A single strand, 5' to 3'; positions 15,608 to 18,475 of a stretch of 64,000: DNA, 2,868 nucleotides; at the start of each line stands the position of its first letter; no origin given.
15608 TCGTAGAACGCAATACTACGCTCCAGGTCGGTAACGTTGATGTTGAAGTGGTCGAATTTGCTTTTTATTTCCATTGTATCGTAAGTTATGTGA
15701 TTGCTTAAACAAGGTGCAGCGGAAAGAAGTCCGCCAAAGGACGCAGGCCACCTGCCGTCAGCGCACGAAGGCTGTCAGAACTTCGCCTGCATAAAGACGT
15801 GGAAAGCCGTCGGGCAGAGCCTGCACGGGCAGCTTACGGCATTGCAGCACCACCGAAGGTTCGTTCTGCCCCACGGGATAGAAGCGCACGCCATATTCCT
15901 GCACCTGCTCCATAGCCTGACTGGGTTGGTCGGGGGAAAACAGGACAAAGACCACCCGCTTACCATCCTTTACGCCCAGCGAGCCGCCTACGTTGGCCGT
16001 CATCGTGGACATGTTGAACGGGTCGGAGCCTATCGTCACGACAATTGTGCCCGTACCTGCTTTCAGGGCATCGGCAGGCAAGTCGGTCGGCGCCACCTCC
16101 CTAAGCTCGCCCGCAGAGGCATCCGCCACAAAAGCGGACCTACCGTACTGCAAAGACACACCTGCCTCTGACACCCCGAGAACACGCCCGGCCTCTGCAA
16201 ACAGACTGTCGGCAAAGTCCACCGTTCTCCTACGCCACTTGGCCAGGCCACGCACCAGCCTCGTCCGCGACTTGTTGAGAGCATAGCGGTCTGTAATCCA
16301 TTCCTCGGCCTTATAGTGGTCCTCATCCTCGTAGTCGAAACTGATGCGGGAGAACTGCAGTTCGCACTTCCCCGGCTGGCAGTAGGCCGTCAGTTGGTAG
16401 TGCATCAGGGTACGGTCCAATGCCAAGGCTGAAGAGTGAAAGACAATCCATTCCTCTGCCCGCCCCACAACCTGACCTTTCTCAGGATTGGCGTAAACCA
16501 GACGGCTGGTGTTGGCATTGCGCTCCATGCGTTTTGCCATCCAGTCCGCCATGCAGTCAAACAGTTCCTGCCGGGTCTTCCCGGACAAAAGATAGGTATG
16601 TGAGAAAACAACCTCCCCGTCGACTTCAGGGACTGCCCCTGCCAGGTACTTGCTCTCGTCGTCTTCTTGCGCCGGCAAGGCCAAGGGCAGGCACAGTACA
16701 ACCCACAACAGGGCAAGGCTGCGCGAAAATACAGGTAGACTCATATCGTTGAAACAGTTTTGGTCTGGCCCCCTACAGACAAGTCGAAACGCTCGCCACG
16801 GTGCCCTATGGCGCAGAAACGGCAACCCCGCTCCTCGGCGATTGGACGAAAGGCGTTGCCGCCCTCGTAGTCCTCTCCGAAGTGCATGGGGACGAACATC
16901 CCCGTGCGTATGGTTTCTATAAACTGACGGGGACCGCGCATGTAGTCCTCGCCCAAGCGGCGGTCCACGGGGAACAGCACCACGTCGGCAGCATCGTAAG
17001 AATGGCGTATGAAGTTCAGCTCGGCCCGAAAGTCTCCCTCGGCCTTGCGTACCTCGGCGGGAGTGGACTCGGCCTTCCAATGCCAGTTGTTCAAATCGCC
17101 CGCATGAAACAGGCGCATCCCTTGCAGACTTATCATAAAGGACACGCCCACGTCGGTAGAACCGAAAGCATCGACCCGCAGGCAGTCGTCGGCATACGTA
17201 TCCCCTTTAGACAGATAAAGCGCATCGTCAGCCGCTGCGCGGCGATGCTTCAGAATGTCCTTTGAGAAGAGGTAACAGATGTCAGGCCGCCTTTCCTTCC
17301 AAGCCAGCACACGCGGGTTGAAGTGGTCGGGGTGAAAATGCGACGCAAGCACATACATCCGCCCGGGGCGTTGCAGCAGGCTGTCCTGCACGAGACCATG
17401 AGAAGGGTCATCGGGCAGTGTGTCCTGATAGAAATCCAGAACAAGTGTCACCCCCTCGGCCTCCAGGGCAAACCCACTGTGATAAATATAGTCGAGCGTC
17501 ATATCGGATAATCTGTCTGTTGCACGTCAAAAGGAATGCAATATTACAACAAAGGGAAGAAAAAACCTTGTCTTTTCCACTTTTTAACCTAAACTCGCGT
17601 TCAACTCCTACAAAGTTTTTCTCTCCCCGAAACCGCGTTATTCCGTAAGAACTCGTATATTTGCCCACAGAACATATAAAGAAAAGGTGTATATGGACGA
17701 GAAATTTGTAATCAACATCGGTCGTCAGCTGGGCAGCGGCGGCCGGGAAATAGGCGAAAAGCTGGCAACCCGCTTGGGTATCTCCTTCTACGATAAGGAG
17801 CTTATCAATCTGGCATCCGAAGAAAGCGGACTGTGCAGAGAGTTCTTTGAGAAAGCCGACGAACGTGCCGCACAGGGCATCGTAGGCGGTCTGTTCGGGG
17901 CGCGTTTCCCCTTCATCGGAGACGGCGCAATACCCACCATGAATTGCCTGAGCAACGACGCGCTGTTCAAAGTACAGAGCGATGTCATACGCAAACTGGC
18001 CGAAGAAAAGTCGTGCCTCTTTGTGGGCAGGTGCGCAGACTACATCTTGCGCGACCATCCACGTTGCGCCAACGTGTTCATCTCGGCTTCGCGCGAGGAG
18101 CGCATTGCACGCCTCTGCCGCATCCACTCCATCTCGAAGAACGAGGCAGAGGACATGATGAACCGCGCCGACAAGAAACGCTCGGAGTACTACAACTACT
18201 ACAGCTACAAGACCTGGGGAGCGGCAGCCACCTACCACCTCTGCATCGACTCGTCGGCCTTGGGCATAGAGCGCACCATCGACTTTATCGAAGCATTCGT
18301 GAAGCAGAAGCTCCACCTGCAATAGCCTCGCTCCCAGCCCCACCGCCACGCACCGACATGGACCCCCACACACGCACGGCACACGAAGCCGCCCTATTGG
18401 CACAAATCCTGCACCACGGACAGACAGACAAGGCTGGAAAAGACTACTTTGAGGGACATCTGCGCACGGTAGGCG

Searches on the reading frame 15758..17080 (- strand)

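Call 37: search_protein_families(library=pfam, proteins=[window:15758-17080:-], max_evalue=0.00001)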
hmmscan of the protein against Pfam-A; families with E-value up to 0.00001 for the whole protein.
window:15758-17080:- (440 aa): 1 family
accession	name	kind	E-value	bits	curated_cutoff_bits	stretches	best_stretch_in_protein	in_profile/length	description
PF14730.11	DUF4468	-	1.5e-24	86.7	22.6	1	159-250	1-92/92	Domain of unknown function (DUF4468) with TBP-like fold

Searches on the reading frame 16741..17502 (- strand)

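Call 37: search_protein_families(library=pfam, proteins=[window:16741-17502:-], max_evalue=0.00001)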
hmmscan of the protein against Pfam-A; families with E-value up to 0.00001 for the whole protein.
window:16741-17502:- (253 aa): 1 family
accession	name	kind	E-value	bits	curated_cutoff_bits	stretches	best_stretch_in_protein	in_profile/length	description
PF13483.12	Lactamase_B_3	-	1.5e-08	35.2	24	1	3-139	2-113/160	Beta-lactamase superfamily domain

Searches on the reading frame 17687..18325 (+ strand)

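Call 37: search_protein_families(library=pfam, proteins=[window:17687-18325:+], max_evalue=0.00001)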
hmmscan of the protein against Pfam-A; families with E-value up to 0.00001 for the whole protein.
window:17687-18325:+ (212 aa): 1 family
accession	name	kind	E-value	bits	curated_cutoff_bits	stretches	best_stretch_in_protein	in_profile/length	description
PF13189.12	Cytidylate_kin2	-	4.8e-54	183.6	28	1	8-190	1-175/176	Cytidylate kinase-like family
